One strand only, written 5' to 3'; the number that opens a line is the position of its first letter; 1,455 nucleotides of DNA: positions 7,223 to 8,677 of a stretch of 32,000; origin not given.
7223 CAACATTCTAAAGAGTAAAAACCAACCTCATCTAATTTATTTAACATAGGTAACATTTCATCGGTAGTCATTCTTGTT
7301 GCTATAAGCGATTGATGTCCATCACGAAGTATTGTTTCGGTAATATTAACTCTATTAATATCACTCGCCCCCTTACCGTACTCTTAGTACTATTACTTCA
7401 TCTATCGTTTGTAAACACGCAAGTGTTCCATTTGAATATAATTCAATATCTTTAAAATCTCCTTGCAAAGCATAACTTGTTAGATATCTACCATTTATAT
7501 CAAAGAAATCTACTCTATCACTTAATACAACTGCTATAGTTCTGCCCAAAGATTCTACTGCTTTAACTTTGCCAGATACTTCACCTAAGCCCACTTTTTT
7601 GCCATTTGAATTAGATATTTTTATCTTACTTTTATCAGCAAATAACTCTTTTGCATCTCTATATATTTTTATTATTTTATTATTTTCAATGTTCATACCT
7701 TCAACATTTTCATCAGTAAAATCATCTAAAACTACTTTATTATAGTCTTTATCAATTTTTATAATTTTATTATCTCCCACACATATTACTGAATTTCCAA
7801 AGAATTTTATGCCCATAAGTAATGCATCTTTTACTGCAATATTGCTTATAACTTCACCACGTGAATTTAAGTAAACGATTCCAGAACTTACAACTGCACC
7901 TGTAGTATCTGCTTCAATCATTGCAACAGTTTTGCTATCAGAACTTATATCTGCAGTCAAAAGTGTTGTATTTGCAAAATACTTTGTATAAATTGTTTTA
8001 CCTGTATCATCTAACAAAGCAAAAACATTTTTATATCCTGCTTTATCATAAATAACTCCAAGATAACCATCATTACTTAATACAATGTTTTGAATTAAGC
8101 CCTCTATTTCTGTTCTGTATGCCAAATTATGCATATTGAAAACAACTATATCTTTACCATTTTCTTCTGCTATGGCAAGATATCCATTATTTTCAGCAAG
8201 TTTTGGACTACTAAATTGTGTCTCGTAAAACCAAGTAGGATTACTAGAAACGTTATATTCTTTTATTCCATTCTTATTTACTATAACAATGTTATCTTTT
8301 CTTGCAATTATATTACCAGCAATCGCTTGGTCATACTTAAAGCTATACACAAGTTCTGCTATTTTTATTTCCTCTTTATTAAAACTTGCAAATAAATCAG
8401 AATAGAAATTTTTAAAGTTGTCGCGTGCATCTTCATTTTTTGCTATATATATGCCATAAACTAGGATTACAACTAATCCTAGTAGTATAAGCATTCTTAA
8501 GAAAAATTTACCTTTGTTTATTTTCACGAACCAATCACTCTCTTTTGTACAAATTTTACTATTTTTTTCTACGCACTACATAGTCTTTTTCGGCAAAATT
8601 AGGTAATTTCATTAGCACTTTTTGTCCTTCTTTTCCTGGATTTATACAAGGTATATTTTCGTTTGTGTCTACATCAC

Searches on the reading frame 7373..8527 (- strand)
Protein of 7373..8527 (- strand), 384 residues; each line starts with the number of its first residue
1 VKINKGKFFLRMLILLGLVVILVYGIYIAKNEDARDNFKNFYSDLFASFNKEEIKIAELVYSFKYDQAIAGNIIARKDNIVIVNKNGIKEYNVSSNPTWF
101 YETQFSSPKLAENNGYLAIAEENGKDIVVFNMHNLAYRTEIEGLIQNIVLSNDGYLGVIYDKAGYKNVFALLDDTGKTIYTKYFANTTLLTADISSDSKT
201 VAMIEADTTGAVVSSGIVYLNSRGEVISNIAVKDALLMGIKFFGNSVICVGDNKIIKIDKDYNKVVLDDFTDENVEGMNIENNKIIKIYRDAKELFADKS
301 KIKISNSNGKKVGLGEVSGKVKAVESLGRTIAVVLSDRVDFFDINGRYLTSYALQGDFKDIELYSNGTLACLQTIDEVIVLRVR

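Call 107: search_protein_families(library=pfam, proteins=[window:7373-8527:-], max_evalue=0.001)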
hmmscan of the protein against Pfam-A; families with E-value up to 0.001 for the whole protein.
window:7373-8527:- (384 aa): 1 family
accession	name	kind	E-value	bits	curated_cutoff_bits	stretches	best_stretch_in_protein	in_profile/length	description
PF18975.6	DUF5711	-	3.7e-24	86.1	26.3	1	68-361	19-322/344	Family of unknown function (DUF5711)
